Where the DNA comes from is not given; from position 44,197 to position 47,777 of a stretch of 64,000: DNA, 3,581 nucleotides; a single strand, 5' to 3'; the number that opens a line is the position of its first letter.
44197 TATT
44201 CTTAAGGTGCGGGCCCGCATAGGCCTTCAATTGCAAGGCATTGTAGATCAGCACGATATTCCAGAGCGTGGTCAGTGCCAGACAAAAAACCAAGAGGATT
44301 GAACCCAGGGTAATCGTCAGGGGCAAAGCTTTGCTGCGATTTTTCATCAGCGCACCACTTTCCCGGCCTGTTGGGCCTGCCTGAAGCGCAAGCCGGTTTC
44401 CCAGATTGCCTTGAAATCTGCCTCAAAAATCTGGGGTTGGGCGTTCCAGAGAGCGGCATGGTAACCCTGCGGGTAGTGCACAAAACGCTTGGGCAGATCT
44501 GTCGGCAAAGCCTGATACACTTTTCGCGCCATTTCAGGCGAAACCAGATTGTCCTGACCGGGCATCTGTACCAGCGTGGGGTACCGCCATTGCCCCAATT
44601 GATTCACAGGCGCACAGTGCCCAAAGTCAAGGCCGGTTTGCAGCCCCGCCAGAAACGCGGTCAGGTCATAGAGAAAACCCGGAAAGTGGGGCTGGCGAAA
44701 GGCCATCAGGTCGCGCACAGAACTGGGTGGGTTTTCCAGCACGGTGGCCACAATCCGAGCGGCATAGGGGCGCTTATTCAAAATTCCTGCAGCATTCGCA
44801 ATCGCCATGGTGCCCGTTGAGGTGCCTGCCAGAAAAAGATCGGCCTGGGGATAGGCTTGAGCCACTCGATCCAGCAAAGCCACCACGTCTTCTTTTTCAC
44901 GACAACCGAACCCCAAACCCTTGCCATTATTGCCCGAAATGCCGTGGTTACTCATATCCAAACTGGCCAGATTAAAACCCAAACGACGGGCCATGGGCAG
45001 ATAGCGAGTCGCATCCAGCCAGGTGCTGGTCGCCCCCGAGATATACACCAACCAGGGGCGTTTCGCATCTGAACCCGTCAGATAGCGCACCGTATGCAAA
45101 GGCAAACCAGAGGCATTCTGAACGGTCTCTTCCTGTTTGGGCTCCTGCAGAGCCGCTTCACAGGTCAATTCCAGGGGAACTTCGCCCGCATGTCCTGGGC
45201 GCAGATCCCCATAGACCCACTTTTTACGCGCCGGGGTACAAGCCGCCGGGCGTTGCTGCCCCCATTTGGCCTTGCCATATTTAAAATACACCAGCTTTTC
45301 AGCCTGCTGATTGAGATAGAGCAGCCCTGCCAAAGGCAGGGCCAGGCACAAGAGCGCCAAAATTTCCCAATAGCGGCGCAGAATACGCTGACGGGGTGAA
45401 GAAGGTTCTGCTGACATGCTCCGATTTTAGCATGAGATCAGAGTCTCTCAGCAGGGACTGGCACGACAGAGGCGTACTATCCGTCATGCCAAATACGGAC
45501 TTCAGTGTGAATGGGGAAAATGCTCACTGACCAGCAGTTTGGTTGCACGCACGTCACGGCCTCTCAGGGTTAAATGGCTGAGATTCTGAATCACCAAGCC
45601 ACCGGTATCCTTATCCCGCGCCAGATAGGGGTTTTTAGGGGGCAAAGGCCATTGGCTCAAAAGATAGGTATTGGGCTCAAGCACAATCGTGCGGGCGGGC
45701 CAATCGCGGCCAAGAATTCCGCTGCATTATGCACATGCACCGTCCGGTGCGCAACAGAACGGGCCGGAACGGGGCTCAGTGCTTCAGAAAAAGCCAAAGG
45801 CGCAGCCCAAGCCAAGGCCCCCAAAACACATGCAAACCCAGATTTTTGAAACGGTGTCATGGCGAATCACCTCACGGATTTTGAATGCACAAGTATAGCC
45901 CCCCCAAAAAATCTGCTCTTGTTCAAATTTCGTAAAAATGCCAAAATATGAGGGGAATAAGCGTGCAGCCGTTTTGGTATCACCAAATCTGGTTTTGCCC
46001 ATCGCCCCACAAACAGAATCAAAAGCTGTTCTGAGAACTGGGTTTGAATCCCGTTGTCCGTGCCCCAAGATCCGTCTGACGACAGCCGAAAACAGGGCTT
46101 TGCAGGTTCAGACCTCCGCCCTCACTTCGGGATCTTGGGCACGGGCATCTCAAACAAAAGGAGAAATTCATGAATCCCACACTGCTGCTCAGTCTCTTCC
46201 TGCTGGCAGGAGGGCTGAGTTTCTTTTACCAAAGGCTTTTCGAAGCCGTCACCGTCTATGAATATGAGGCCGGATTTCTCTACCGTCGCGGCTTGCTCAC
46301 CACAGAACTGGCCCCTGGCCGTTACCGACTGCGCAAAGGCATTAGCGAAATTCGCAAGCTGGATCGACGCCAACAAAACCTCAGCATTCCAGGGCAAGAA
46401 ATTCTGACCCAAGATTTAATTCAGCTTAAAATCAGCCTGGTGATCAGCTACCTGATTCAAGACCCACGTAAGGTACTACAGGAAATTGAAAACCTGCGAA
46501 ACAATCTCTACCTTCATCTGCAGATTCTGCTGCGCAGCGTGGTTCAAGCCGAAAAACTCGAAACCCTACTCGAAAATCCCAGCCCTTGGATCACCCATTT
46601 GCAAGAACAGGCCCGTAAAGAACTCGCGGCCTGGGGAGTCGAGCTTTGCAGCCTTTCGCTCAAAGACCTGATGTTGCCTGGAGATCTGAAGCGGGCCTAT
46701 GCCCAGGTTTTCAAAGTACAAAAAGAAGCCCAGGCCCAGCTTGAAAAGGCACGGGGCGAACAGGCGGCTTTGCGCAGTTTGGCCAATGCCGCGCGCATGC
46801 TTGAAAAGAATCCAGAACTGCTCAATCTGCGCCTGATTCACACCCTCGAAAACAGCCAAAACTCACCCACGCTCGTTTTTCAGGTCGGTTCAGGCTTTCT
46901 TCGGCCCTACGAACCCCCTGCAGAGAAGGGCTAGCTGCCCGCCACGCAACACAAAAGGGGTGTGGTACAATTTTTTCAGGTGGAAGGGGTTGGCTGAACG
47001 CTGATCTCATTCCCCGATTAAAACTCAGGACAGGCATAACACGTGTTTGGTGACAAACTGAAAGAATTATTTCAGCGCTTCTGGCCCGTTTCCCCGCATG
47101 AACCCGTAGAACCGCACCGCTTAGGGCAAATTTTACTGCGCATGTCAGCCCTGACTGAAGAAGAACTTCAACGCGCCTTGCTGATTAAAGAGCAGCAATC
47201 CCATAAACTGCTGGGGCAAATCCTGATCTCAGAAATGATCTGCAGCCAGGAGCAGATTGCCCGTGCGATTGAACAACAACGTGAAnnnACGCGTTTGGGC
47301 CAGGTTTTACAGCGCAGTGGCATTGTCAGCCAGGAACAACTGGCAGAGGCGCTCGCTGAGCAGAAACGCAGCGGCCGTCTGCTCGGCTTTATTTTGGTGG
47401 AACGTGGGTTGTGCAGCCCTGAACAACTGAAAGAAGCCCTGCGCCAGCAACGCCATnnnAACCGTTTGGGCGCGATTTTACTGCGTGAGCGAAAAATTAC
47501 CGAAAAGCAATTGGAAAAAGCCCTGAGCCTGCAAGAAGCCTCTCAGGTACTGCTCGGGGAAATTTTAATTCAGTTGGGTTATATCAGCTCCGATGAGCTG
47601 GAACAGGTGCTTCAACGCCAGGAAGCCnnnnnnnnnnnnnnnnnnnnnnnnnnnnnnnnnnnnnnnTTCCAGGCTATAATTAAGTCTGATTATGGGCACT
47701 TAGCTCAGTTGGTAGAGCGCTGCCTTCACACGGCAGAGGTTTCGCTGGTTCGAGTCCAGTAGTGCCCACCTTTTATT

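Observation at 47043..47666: Standalone protein composed of six tandem MshEN-type 24-residue motifs (three predicted c-di-GMP-binding domains)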

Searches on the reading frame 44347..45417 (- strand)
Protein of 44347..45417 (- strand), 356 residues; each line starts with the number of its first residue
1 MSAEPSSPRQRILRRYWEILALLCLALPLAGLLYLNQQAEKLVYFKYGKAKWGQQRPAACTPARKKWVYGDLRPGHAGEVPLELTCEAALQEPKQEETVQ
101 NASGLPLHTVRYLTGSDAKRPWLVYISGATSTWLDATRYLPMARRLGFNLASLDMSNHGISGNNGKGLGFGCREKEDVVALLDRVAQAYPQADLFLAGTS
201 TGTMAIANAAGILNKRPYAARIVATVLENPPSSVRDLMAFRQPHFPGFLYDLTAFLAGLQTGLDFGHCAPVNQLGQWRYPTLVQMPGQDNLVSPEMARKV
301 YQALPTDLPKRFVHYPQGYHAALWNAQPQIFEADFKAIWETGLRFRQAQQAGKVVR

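Call 39: search_protein_families(library=pfam, proteins=[window:44347-45417:-], max_evalue=0.01)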
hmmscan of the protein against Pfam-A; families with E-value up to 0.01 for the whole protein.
window:44347-45417:- (356 aa): 2 families
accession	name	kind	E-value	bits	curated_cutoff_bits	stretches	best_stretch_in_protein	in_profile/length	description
PF12146.15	Hydrolase_4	-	3.5e-12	46.6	27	2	272-323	185-235/239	Serine aminopeptidase, S33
PF00561.26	Abhydrolase_1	-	5.4e-07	30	25.8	0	140-252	20-127/245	alpha/beta hydrolase fold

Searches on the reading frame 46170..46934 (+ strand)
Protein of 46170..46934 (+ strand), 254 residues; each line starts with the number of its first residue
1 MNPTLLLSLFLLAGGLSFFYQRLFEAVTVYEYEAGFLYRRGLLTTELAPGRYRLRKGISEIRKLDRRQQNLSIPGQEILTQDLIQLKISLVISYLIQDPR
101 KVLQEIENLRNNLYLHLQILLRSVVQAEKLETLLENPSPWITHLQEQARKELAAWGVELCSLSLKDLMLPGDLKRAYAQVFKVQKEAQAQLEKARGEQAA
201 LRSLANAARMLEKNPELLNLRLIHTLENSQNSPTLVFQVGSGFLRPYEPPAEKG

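Call 39: search_protein_families(library=pfam, proteins=[window:46170-46934:+], max_evalue=0.01)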
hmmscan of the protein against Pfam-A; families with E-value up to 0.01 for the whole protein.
window:46170-46934:+ (254 aa): 1 family
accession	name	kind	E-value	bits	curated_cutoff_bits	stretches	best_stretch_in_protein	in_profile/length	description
PF01145.31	Band_7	-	6.1e-23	82.2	23.6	1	28-197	2-175/176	SPFH domain / Band 7 family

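Call 58: search_protein_families(library=padloc, proteins=[window:46170-46934:+], max_evalue=0.01)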
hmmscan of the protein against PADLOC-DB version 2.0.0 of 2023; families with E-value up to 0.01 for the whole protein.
window:46170-46934:+ (254 aa): 0 families

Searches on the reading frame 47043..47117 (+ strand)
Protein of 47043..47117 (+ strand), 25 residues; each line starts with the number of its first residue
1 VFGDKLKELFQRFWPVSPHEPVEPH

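Call 67: search_protein_families(library=ncbifam, proteins=[window:47043-47117:+], max_evalue=1)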
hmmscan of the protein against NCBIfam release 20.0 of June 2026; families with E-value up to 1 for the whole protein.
seq(25 aa): 0 families

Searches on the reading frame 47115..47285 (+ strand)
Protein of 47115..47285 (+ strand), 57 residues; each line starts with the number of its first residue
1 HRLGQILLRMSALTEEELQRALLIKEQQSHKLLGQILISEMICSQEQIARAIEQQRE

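Call 67: search_protein_families(library=ncbifam, proteins=[window:47115-47285:+], max_evalue=1)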
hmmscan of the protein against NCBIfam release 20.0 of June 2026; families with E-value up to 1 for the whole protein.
seq(57 aa): 4 families
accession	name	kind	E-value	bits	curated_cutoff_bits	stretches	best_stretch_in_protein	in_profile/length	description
NF053729.1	c-di-GMP_motif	domain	4.8e-12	45.5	38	1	2-55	1-53/53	cyclic di-GMP-binding domain-containing protein, MshE-related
NF012033.0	PRK15489.1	equivalog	8.1e-08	30.9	537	1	2-56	492-545/703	glycosyl transferase family protein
NF008411.1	PRK11234.1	equivalog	9.9e-05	20.9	1170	1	3-56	484-535/723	cyclic di-3',5'-guanylate-activated glycosyltransferase NfrB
TIGR03029.1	EpsG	equivalog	0.073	12.2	313.8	1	2-55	4-56/274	chain length determinant protein tyrosine kinase EpsG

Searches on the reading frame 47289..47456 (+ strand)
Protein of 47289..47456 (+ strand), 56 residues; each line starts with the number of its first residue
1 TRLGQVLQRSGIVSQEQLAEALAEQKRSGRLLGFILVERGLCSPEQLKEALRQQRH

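Call 67: search_protein_families(library=ncbifam, proteins=[window:47289-47456:+], max_evalue=1)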
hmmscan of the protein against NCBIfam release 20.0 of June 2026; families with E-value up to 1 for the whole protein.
seq(56 aa): 6 families
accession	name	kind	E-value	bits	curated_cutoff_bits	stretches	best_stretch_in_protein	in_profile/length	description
NF053729.1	c-di-GMP_motif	domain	1.2e-19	69.8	38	1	2-54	1-53/53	cyclic di-GMP-binding domain-containing protein, MshE-related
NF012033.0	PRK15489.1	equivalog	2.3e-09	36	537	1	2-54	492-544/703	glycosyl transferase family protein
NF008411.1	PRK11234.1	equivalog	2.7e-06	26.1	1170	1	2-55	483-535/723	cyclic di-3',5'-guanylate-activated glycosyltransferase NfrB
TIGR02538.1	type_IV_pilB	equivalog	0.02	13.5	675.65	1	3-54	2-53/564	type IV-A pilus assembly ATPase PilB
TIGR01954.1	nusA_Cterm_rpt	equivalog_domain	0.034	14.2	48.15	0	3-21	5-23/50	transcription termination factor NusA, C-terminal duplication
TIGR03029.1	EpsG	equivalog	0.08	12.1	313.8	1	2-54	4-56/274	chain length determinant protein tyrosine kinase EpsG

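Call 68: search_solved_structures(query=window:47289-47456:+, max_evalue=0.01, show_alignments=5)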
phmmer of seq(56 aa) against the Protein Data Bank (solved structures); distinct sequences matched with E-value up to 0.01: 13.
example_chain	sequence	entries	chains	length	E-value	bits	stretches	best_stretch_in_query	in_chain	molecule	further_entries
6f8l_G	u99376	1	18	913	3e-17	64.6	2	2-55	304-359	Type IV pilus assembly protein PilF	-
8pfa_A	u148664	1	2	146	9.8e-08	35.1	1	2-55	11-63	c-di-GMP binding domain of the ATPase enzyme PilF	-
6ejf_J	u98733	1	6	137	1.7e-07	34.3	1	2-55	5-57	Type IV pilus assembly protein PilF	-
8pdk_A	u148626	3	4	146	2e-07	34.2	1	2-55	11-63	c-di-GMP binding domain of the ATPase enzyme PilF | ATP-binding motif-containing protein pilF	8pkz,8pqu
9glg_A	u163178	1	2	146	3.5e-07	33.4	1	2-54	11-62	ATP-binding motif-containing protein pilF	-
8pe0_A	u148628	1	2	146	4.2e-07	33.1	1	3-55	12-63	c-di-GMP binding domain of the ATPase enzyme PilF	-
9gl5_A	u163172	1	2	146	5.1e-07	32.9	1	2-55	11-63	ATP-binding motif-containing protein pilF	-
5htl_A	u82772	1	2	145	8.5e-07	32.2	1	2-54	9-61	MSHA biogenesis protein MshE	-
5zfr_A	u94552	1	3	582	6.7e-06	29.4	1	1-51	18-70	Type IV pilus biogenesis ATPase PilB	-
6olj_C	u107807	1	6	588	1.1e-05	28.8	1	1-53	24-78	Type IV pilus biogenesis ATPase PilB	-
5tsg_B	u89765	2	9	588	1.1e-05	28.8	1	1-53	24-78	Type IV pilus biogenesis ATPase PilB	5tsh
6ejf_G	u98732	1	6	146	0.00052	23.5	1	3-54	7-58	Type IV pilus assembly protein PilF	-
3jc8_Ba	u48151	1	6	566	0.0024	21.5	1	2-54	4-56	Type IV-A pilus assembly ATPase PilB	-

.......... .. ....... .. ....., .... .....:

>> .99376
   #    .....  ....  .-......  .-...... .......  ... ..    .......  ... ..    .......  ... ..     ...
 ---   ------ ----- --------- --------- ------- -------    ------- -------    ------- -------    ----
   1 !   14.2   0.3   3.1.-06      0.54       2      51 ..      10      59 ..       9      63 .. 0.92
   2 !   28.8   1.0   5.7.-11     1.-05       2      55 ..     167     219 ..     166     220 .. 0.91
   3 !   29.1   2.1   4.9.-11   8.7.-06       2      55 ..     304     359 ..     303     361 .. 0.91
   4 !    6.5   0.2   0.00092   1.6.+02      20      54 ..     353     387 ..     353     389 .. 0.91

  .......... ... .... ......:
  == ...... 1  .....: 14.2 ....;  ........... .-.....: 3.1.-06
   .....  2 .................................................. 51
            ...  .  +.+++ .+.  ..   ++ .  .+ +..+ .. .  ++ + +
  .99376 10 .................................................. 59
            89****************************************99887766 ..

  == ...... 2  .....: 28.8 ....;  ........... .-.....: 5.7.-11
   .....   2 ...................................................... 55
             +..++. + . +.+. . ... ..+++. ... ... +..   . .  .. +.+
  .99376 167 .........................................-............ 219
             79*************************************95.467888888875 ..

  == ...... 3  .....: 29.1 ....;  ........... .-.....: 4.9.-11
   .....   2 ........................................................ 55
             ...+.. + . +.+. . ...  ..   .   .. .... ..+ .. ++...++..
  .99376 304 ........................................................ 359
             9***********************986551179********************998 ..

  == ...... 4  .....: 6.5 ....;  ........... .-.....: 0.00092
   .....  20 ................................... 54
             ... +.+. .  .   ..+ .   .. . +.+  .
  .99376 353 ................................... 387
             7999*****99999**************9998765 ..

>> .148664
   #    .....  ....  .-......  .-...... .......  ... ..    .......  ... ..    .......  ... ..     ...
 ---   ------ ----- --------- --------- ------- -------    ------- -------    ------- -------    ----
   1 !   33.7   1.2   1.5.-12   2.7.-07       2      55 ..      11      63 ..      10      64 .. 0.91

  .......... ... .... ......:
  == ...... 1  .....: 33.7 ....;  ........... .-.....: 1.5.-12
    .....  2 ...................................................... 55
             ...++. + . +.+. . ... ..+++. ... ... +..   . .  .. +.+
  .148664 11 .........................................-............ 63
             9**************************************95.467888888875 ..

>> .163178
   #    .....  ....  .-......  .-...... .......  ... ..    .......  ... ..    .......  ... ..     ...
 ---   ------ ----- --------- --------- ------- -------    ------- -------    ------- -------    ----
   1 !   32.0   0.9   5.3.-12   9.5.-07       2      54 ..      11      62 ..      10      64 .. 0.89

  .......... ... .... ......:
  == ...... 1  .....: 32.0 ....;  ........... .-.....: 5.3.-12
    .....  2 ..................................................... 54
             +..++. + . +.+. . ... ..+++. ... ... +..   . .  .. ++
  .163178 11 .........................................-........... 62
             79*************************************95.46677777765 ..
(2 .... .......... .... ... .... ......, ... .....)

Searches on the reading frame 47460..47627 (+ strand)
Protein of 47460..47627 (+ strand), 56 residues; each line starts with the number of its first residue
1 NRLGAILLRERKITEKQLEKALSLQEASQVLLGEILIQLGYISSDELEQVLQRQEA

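Call 67: search_protein_families(library=ncbifam, proteins=[window:47460-47627:+], max_evalue=1)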
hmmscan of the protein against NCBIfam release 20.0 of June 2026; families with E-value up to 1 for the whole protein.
seq(56 aa): 5 families
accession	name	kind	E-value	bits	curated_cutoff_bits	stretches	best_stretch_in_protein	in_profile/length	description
NF053729.1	c-di-GMP_motif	domain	8.9e-17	60.6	38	1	2-54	1-53/53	cyclic di-GMP-binding domain-containing protein, MshE-related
TIGR03029.1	EpsG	equivalog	4.6e-07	29.3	313.8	1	2-54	4-56/274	chain length determinant protein tyrosine kinase EpsG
NF012033.0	PRK15489.1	equivalog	1.9e-06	26.3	537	1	2-54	492-544/703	glycosyl transferase family protein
NF008411.1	PRK11234.1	equivalog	0.00014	20.4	1170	1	3-54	484-534/723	cyclic di-3',5'-guanylate-activated glycosyltransferase NfrB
TIGR02538.1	type_IV_pilB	equivalog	0.0042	15.8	675.65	1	3-54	2-53/564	type IV-A pilus assembly ATPase PilB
